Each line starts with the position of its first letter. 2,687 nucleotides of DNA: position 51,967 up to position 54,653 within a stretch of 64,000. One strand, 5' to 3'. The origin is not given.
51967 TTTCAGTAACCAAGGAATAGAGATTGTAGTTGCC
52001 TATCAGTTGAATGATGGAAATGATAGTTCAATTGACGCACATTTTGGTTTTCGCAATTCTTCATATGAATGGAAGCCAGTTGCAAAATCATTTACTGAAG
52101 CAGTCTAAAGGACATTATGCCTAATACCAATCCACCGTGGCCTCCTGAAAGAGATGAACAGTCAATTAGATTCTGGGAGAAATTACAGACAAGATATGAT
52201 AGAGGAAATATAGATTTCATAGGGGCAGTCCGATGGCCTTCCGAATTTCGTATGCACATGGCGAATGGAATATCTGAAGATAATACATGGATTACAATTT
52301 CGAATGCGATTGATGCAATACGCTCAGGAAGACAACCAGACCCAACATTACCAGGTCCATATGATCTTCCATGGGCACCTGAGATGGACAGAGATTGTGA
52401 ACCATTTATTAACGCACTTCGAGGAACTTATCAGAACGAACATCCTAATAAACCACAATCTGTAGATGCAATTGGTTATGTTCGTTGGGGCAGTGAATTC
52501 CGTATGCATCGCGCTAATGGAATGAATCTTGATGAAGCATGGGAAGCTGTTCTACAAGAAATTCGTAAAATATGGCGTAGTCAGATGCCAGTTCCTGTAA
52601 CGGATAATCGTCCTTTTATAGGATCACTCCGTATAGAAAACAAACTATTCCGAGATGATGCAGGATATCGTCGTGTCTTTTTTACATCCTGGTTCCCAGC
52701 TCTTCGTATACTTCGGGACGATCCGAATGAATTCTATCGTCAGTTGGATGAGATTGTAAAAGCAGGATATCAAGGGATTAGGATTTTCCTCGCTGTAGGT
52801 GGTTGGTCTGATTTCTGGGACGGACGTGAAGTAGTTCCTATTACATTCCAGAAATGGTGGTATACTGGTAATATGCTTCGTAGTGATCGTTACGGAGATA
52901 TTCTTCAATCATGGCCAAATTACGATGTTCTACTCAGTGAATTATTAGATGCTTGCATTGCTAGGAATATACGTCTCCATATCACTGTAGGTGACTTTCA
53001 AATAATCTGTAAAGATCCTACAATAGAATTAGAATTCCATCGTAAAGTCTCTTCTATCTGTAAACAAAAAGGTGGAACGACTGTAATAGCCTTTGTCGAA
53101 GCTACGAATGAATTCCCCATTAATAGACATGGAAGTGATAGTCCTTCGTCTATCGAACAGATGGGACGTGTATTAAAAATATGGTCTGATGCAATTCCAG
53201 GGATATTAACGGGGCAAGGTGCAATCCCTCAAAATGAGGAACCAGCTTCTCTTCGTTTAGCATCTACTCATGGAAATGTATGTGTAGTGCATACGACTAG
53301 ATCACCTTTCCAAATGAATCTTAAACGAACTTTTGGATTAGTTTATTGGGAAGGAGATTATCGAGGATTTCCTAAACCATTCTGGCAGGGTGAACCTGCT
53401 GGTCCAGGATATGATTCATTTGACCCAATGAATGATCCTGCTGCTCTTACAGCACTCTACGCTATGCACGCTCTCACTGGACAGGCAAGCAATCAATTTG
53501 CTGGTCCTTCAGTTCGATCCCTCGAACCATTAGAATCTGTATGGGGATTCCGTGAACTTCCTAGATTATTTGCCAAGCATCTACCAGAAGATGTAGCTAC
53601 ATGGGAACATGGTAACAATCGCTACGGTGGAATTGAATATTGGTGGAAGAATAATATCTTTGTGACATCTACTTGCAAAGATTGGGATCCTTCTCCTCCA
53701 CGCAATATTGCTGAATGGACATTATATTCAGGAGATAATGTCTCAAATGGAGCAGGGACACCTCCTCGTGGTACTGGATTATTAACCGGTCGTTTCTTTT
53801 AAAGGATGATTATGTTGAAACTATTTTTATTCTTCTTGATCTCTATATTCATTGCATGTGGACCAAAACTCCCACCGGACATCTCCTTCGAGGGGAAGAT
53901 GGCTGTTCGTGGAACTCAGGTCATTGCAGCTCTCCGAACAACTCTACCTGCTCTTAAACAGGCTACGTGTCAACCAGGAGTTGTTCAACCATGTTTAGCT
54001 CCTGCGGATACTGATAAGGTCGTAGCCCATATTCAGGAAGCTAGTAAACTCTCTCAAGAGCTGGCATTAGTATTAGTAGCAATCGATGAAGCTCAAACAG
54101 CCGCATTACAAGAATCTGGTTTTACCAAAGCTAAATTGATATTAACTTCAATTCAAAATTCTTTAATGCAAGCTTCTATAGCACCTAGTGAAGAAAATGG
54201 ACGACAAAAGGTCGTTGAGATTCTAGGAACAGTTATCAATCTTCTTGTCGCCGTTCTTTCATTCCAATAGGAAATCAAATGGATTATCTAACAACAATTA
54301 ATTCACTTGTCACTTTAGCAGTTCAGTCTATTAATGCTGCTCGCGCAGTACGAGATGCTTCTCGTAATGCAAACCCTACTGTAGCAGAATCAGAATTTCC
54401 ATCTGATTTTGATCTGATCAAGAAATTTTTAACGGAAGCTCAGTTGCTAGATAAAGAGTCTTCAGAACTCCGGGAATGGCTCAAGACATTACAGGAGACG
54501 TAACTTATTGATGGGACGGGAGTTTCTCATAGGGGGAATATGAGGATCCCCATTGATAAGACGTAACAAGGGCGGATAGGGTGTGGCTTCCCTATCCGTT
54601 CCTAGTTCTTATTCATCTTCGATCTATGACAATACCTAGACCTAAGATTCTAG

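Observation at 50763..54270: Three-enzyme hydrolase cluster after the tail genes: NlpC/P60-like peptidase plus two GH-A-like glycosidases, one with tandem binding repeats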

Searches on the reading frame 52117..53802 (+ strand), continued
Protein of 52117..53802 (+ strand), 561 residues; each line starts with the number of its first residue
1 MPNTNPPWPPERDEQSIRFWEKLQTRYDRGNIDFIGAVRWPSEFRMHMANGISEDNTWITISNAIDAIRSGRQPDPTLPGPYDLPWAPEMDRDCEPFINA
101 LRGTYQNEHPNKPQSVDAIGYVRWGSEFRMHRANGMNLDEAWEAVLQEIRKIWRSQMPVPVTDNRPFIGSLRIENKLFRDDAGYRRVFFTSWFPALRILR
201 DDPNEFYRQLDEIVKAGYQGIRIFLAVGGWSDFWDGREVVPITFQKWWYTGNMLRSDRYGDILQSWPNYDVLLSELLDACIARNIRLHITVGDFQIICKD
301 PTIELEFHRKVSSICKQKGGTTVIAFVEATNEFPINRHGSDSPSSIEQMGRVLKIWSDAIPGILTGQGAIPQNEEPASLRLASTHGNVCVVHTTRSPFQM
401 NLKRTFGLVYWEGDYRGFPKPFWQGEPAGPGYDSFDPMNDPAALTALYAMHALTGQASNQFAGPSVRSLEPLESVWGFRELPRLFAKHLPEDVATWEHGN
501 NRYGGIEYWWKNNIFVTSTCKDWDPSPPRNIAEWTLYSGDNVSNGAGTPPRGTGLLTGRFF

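Call 106: search_protein_families(library=phrogs, proteins=[L016:5592-6035:+, L016:8691-9008:+, L014:9540-9728:+, L014:6927-7217:+, L024:3316-3558:+, L004:8267-8470:+, L016:5105-5599:+, L013:9859-10551:+, L018:6617-6817:+, L018:8650-9366:+], max_evalue=0.01)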
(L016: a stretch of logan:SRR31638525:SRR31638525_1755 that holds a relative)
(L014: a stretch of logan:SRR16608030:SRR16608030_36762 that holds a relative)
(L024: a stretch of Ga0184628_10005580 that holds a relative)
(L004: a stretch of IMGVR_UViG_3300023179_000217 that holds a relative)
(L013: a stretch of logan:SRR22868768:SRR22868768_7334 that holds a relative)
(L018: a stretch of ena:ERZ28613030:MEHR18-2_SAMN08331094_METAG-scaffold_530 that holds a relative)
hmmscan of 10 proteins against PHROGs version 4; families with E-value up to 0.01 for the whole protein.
L016:5592-6035:+ (147 aa): 0 families

L016:8691-9008:+ (105 aa): 1 family
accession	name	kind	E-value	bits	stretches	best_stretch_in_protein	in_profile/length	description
phrog_9752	-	lysis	0.0043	18.1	1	13-72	62-121/125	holin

L014:9540-9728:+ (62 aa): 0 families

L014:6927-7217:+ (96 aa): 0 families

L024:3316-3558:+ (80 aa): 0 families

L004:8267-8470:+ (67 aa): 1 family
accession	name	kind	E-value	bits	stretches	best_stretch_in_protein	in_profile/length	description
phrog_32826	-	unknown function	0.0074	17.7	0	33-52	37-56/58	-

L016:5105-5599:+ (164 aa): 1 family
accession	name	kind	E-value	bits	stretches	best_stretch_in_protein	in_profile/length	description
phrog_3108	-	unknown function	7.1e-38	130.8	1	3-152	6-155/160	-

L013:9859-10551:+ (230 aa): 0 families

L018:6617-6817:+ (66 aa): 0 families

L018:8650-9366:+ (238 aa): 0 families

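Call 114: search_protein_families(library=ncbifam, proteins=[L016:5105-5599:+, L024:1018-1554:+, L005:5887-6282:+, L029:4234-4776:+, L017:6753-6968:+, L013:6556-7032:+, L004:6072-6569:+], max_evalue=0.01)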
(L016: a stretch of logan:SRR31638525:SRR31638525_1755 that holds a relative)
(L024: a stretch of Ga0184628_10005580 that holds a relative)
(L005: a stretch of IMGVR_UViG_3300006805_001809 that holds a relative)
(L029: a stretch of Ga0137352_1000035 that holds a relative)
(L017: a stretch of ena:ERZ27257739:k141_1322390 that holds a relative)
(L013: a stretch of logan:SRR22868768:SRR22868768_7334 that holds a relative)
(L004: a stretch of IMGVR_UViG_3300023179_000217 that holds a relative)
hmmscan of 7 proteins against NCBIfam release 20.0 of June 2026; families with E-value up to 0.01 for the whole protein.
L016:5105-5599:+ (164 aa): 0 families

L024:1018-1554:+ (178 aa): 1 family
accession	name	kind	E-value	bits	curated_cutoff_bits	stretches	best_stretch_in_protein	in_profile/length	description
TIGR02594.1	TIGR02594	subfamily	5.6e-23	81.7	70.55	1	19-151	6-132/132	TIGR02594 family protein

L005:5887-6282:+ (131 aa): 0 families

L029:4234-4776:+ (180 aa): 1 family
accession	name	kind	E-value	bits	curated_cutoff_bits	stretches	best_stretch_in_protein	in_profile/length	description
NF040573.1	holin_dep_muram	equivalog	3.5e-09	36.7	240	1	28-141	18-136/200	holin-associated N-acetylmuramidase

L017:6753-6968:+ (71 aa): 0 families

L013:6556-7032:+ (158 aa): 1 family
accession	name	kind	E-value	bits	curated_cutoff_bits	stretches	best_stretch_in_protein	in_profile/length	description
TIGR02869.1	spore_SleB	equivalog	3.3e-08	33.6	236.5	1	14-66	88-140/201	spore cortex-lytic enzyme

L004:6072-6569:+ (165 aa): 0 families

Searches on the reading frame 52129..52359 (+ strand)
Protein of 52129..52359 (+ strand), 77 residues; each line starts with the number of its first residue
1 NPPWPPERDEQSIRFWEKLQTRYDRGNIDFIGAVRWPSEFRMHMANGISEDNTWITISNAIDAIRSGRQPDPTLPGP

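Call 96: search_solved_structures(query=A7, max_evalue=10, show_alignments=1)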
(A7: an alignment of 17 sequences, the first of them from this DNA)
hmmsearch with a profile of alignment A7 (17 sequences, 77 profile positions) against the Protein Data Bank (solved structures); distinct sequences matched with E-value up to 10: 0.

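Call 97: search_protein_families(library=pfam, alignment_id=A7, max_evalue=10)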
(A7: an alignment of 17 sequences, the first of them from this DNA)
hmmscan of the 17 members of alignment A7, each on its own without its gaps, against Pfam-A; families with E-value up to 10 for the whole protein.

A. member 1, seq(77 aa): 0 families

B. families by the number of members that match (of 17 scanned): 3 families
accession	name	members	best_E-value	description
PF03527.20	RHS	2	0.0082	RHS protein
PF11758.13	Bacteriocin_IIi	2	0.032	Aureocin-like type II bacteriocin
PF24755.2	SpoVR_C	1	0.17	SpoVR-like C-terminal domain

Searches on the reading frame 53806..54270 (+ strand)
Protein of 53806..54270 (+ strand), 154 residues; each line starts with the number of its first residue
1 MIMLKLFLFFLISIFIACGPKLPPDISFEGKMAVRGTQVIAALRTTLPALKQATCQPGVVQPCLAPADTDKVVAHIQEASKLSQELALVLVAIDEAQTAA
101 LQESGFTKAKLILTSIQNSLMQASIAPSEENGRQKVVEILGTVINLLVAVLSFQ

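Call 3: search_protein_families(library=pfam, proteins=[window:53806-54270:+], max_evalue=1)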
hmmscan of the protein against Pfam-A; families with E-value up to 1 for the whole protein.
window:53806-54270:+ (154 aa): 0 families

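Call 4: search_protein_families(library=phrogs, proteins=[window:53806-54270:+], max_evalue=0.1)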
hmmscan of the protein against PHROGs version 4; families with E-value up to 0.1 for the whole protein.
window:53806-54270:+ (154 aa): 0 families

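Call 5: search_protein_families(library=ncbifam, proteins=[window:53806-54270:+], max_evalue=1)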
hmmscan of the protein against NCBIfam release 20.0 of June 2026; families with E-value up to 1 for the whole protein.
window:53806-54270:+ (154 aa): 0 families

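Call 107: find_homologous_proteins(query=A4, max_evalue=0.001)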
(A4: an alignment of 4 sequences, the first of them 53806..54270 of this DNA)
Query A4 (4 sequences) (154 aa, profile of the alignment): 15 proteins with E <= 0.001 among 8000 candidates.
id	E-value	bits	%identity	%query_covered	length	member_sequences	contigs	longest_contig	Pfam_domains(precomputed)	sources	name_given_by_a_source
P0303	3.3e-67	243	100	99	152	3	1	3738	-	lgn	-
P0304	2.6e-66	240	43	99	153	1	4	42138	-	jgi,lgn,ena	-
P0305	1.2e-65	238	39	84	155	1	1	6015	-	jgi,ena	-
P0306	1.5e-65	238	43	94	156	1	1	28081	-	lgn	-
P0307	2.0e-55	205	66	98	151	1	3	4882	-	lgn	-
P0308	1.1e-54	202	43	98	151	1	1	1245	-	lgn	-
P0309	2.6e-54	201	64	99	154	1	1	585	-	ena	-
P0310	1.7e-52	195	65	97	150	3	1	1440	-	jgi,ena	-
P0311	7.8e-50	187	57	86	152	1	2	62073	-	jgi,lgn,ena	-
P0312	2.6e-49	185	53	98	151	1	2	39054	-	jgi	jgi:hypothetical protein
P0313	3.5e-47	178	61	98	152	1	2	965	-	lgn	-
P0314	4.2e-43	165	44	88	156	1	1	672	-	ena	-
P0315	1.1e-42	163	42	87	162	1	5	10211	-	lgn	-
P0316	3.6e-40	155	37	87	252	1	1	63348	-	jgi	-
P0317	1.5e-31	127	38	83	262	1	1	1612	-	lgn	-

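Call 108: find_encoding_contigs(protein=P0311, flank=7000, max_places=1)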
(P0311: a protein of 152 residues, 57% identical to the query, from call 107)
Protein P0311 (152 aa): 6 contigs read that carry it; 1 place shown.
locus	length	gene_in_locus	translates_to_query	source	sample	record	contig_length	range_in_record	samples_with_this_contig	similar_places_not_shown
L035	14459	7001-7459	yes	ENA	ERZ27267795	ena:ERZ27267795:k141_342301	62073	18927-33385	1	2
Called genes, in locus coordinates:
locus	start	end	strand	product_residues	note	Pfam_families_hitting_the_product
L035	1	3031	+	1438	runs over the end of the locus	-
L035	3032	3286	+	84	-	-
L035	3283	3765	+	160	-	PF07486:Hydrolase_2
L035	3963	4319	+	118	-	-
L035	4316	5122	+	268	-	-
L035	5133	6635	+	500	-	-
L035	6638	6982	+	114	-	-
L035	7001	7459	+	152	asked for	-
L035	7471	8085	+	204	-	-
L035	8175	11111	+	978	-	-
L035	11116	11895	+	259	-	-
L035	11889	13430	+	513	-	PF05048:NosD (weak), PF13229:Beta_helix (weak)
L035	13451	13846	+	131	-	-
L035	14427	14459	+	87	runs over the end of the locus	PF13443:HTH_26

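Call 109: find_encoding_contigs(protein=P0316, flank=7000, max_places=1)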
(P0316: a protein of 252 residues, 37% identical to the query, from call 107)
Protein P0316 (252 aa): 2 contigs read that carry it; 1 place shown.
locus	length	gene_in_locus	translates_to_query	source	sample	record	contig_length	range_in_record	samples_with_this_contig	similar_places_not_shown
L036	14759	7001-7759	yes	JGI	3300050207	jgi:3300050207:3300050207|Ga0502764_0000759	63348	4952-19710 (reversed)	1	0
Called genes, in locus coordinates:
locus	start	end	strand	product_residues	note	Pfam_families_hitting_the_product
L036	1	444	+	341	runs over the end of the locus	-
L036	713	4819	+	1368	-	-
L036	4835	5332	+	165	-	-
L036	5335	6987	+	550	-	-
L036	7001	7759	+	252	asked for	-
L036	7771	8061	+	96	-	-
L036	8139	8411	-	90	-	-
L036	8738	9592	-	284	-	PF23977:Pam3_Gp34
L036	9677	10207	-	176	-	-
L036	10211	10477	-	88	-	-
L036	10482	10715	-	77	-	-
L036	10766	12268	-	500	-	PF00580:UvrD-helicase, PF01443:Viral_helicase1 (faint), PF13361:UvrD_C, PF13538:UvrD_C_2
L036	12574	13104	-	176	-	-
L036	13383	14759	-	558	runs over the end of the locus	PF00176:SNF2-rel_dom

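Call 111: search_protein_families(library=pfam, proteins=[L036:5335-6987:+, L035:5133-6635:+, L035:6638-6982:+, L035:3032-3286:+, L035:3963-4319:+, L035:8175-11111:+, L036:713-4819:+], max_evalue=0.1)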
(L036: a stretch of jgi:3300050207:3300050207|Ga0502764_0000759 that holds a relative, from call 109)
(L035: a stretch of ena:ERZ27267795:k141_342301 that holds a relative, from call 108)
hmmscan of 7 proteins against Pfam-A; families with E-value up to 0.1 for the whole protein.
L036:5335-6987:+ (550 aa): 2 families
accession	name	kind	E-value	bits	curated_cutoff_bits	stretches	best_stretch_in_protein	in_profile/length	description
PF01453.30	B_lectin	-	0.0076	17.2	32.4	0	53-102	15-63/105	D-mannose binding lectin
PF00150.24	Cellulase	-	0.052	13.5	23.5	1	165-299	17-134/272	Cellulase (glycosyl hydrolase family 5)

L035:5133-6635:+ (500 aa): 0 families

L035:6638-6982:+ (114 aa): 2 families
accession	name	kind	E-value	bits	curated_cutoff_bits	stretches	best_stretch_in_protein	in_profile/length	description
PF04956.18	TrbC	-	0.012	16.3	27.9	1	11-56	49-95/98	TrbC/VIRB2 pilin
PF04061.19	ORMDL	-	0.083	13.2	27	1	15-71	11-64/135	ORMDL family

L035:3032-3286:+ (84 aa): 0 families

L035:3963-4319:+ (118 aa): 0 families

L035:8175-11111:+ (978 aa): 0 families

L036:713-4819:+ (1368 aa): 2 families
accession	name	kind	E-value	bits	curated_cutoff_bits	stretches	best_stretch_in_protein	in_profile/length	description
PF05954.17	Phage_GPD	-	0.00043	20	30.1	1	203-330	32-161/305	Phage tail baseplate hub (GPD)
PF16190.11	E1_FCCH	-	0.047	14.2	29.5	0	1142-1186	7-52/70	Ubiquitin-activating enzyme E1 FCCH domain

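Call 114: search_protein_families(library=ncbifam, proteins=[L036:4835-5332:+, L036:5335-6987:+], max_evalue=0.01)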
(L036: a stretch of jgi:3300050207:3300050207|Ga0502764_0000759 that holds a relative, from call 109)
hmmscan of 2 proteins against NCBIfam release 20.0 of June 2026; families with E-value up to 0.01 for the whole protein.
L036:4835-5332:+ (165 aa): 1 family
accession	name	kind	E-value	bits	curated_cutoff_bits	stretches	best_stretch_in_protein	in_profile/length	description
TIGR02594.1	TIGR02594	subfamily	2.7e-22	79.5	70.55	1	5-139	2-132/132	TIGR02594 family protein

L036:5335-6987:+ (550 aa): 1 family
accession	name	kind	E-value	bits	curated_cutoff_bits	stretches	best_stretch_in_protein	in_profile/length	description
NF033557.1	LLB_putidacin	subfamily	2.2e-15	56.7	275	1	21-101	155-236/274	putidacin L1 family lectin-like bacteriocin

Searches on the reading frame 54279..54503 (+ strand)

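Call 3: search_protein_families(library=pfam, proteins=[window:54279-54503:+], max_evalue=1)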
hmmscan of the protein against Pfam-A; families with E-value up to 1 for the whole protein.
window:54279-54503:+ (74 aa): 3 families
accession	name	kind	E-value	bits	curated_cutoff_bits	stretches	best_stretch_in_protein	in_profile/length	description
PF20577.3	Phage_ORF5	-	0.029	14.4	27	1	16-48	20-50/75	Phage ORF5 protein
PF11022.13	ATP19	-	0.13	13.1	27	1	10-54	22-64/67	ATP synthase subunit K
PF23001.1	MBTP1_N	-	0.14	12.9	27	1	37-50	44-57/80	Membrane-bound Site-1 Protease Family N-terminal domain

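Call 4: search_protein_families(library=phrogs, proteins=[window:54279-54503:+], max_evalue=0.1)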
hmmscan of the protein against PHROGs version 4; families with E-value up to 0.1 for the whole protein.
window:54279-54503:+ (74 aa): 0 families

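Call 5: search_protein_families(library=ncbifam, proteins=[window:54279-54503:+], max_evalue=1)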
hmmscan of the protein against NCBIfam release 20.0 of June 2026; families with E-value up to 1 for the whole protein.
window:54279-54503:+ (74 aa): 1 family
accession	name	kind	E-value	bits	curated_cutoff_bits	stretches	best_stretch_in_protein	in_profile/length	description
TIGR03940.1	PGA_PgaD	equivalog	0.077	13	31.45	1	7-54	74-121/141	poly-beta-1,6-N-acetyl-D-glucosamine biosynthesis protein PgaD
